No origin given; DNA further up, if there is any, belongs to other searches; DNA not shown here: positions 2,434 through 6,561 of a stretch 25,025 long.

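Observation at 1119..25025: Unrecognised TATA-bounded ~150-bp nested-hairpin repeat family at 13 loci in 25 kb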

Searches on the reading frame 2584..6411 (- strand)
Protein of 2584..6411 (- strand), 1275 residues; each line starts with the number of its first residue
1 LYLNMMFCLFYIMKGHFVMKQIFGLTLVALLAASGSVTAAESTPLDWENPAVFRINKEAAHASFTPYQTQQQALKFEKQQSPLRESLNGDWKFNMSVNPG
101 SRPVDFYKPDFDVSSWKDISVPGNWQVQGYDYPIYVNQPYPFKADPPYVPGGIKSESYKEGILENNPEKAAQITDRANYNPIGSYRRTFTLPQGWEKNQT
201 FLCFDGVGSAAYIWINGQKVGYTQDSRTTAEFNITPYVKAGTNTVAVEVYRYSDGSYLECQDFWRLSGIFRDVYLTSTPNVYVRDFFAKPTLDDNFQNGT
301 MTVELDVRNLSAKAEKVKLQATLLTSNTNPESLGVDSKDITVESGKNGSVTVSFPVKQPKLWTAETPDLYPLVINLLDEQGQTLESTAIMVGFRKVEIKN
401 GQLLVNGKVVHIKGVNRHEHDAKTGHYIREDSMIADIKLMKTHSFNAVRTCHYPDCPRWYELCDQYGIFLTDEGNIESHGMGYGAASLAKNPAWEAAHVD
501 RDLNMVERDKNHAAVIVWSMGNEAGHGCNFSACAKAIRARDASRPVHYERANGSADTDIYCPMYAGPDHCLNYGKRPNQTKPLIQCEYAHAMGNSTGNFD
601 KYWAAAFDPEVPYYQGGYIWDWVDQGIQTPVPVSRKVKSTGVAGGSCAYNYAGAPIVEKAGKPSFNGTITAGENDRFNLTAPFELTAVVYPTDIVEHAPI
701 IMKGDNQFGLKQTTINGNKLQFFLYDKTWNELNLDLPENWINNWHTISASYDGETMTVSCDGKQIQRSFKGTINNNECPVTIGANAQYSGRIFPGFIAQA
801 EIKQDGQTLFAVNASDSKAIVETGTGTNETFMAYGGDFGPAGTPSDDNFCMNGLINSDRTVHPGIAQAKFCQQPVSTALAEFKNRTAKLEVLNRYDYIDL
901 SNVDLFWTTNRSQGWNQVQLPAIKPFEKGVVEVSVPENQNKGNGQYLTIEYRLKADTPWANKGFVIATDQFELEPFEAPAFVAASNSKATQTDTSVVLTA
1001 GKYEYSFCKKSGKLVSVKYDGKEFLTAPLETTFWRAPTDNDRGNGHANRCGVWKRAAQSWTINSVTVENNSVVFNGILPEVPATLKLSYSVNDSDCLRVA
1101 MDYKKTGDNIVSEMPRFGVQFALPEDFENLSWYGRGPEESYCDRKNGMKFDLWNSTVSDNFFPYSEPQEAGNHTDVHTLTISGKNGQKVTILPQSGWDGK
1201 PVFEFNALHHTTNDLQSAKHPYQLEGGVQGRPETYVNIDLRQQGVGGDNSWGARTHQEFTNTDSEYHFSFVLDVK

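Call 8: search_protein_families(library=pfam, proteins=[window:2584-6411:-])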
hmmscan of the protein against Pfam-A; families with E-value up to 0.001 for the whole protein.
window:2584-6411:- (1275 aa): 9 families
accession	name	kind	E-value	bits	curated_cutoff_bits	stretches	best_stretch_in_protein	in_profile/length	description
PF02836.23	Glyco_hydro_2_C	-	7.5e-89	298.3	21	2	396-631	1-251/302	Glycosyl hydrolases family 2, TIM barrel domain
PF02929.23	Bgal_small_N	-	2.2e-73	247.5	25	1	1001-1272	3-248/248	Beta galactosidase small chain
PF02837.24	Glyco_hydro_2_N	-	1.8e-41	142.3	28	2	172-279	56-169/169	Glycosyl hydrolases family 2, sugar binding domain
PF00703.27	Glyco_hydro_2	-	1.3e-19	71.4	23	1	281-394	1-109/109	Glycosyl hydrolases family 2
PF16353.11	LacZ_4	-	9.7e-17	61.5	27.3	1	889-973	1-86/87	Beta-galactosidase, domain 4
PF22666.2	Glyco_hydro_2_N2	-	1.4e-10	41.9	27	1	184-250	51-118/167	Glycosyl hydrolase 2 galactose-binding domain-like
PF13385.13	Laminin_G_3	-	2.3e-08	34.7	27.6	1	673-802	11-140/151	Concanavalin A-like lectin/glucanases superfamily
PF13364.12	BetaGal_ABD2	-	5.2e-06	27.6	23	1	173-249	27-106/112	Beta-galactosidase second all-beta domain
PF21467.3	BetaGal_gal-bd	-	0.00031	21.2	27.3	0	185-237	4-56/62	Beta-galactosidase, galactose-binding domain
